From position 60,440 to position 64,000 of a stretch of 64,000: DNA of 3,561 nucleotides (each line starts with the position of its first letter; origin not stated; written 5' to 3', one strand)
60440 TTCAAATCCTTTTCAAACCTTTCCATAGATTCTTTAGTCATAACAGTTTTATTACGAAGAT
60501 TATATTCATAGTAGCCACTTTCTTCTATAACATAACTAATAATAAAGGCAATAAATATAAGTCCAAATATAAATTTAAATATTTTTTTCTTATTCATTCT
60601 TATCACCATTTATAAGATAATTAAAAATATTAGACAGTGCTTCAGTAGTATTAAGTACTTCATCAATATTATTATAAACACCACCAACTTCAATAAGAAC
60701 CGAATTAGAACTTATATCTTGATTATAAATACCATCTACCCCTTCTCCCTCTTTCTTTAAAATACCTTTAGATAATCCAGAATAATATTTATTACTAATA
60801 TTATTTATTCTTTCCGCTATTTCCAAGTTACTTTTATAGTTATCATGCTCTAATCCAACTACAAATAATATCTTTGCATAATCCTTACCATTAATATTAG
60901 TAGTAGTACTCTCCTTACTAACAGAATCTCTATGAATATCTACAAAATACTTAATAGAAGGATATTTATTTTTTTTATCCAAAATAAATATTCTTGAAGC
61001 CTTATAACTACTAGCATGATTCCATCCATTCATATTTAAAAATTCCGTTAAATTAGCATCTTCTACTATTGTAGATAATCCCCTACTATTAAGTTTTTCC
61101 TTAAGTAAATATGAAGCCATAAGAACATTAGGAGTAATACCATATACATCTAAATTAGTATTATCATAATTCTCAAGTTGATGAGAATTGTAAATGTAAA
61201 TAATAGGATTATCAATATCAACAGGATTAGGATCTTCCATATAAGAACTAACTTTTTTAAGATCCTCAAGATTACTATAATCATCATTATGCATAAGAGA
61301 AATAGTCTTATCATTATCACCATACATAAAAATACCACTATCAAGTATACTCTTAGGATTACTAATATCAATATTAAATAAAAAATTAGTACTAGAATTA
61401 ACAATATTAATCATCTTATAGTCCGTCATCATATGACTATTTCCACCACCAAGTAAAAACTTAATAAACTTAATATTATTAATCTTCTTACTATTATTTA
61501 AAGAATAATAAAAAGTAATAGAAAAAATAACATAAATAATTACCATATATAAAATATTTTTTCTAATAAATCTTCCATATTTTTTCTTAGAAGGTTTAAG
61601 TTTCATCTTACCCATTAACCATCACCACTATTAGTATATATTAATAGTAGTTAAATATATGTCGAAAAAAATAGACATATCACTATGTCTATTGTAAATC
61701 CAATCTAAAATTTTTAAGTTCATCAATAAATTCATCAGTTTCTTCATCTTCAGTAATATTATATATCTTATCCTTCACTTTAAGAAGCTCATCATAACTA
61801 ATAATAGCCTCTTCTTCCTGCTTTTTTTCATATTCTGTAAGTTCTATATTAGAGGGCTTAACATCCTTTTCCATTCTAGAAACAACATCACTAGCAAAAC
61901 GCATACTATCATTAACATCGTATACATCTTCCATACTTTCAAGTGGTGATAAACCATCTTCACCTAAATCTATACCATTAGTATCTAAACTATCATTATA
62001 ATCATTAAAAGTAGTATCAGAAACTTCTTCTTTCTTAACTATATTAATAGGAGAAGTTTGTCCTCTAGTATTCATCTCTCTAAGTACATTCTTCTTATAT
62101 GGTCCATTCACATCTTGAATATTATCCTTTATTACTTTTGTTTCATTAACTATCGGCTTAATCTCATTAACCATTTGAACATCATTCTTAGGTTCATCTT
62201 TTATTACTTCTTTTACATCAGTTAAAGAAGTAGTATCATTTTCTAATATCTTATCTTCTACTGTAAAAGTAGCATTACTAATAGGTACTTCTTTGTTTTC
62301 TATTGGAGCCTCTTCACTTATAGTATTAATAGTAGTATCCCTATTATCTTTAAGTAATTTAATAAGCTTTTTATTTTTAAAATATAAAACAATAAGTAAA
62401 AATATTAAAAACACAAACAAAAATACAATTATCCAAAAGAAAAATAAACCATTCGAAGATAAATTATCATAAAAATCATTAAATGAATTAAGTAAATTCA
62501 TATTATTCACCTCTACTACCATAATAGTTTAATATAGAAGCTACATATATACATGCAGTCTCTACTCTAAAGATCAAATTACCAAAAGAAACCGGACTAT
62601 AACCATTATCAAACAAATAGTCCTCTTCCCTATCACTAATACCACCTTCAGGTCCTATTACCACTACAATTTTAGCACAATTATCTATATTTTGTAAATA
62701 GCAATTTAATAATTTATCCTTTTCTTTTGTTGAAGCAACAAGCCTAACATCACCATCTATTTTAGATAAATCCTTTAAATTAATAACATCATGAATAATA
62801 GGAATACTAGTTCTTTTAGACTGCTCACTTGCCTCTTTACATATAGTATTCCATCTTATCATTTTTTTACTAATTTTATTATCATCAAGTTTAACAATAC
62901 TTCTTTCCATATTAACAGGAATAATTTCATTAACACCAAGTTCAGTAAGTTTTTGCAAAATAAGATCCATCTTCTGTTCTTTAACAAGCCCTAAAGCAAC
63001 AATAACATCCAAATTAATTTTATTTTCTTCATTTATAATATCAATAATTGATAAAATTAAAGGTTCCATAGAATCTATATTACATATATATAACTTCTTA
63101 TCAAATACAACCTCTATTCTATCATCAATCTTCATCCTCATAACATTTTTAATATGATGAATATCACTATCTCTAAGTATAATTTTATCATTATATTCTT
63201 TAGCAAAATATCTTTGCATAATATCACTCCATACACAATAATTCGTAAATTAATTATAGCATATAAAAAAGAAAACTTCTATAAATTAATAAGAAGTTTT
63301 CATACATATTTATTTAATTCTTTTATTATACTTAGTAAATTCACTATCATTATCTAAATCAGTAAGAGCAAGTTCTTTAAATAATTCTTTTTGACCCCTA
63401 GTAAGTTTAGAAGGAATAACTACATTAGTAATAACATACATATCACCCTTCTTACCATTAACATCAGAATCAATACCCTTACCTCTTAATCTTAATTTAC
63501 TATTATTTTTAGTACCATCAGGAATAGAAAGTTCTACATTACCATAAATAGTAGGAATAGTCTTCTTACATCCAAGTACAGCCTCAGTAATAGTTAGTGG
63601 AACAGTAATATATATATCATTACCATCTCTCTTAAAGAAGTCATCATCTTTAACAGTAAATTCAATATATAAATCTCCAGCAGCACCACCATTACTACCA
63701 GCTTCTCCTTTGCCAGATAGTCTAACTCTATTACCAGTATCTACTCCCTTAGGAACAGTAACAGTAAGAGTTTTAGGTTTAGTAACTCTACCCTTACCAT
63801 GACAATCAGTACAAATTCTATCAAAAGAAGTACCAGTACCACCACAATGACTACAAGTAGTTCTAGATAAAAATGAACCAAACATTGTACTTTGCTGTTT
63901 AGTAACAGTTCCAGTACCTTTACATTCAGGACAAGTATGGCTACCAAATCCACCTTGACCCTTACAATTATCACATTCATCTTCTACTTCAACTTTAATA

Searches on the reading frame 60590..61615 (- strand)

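Call 77: search_protein_families(library=pfam, max_evalue=0.00001, proteins=[window:60590-61615:-])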
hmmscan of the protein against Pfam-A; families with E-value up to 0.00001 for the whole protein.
window:60590-61615:- (341 aa): 1 family
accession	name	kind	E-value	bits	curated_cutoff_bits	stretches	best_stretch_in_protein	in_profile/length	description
PF07454.18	SpoIIP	-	7.1e-53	180.3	24.4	1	124-331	74-268/269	Stage II sporulation protein P (SpoIIP)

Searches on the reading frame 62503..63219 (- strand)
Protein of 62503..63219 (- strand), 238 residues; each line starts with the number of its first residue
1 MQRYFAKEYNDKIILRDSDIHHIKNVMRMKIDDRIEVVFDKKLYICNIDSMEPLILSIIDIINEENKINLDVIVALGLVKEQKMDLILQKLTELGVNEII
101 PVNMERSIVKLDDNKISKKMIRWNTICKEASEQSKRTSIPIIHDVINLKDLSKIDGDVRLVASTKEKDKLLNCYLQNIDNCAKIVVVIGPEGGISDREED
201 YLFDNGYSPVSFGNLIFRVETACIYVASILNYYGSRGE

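Call 77: search_protein_families(library=pfam, max_evalue=0.00001, proteins=[window:62503-63219:-])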
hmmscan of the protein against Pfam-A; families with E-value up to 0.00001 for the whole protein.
window:62503-63219:- (238 aa): 2 families
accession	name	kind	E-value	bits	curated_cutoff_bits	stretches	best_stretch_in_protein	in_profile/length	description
PF04452.19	Methyltrans_RNA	-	9e-47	159.1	23.9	1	68-230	3-164/165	RNA methyltransferase domain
PF20260.4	PUA_4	-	2.3e-10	40.9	23.9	1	15-48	1-35/48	RNA methyltransferase PUA domain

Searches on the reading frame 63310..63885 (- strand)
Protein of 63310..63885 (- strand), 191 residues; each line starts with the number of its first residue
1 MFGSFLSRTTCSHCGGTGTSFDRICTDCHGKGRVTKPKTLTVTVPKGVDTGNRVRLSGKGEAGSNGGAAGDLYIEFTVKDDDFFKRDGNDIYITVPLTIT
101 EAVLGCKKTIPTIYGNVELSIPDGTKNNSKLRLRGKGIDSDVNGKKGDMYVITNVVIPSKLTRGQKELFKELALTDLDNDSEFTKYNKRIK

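Call 77: search_protein_families(library=pfam, max_evalue=0.00001, proteins=[window:63310-63885:-])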
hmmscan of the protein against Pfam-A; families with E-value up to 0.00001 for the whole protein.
window:63310-63885:- (191 aa): 1 family
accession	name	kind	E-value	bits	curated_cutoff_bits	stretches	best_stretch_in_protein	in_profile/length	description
PF01556.23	DnaJ_C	-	1.4e-42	145.7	26.6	1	34-158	28-152/152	DnaJ C terminal domain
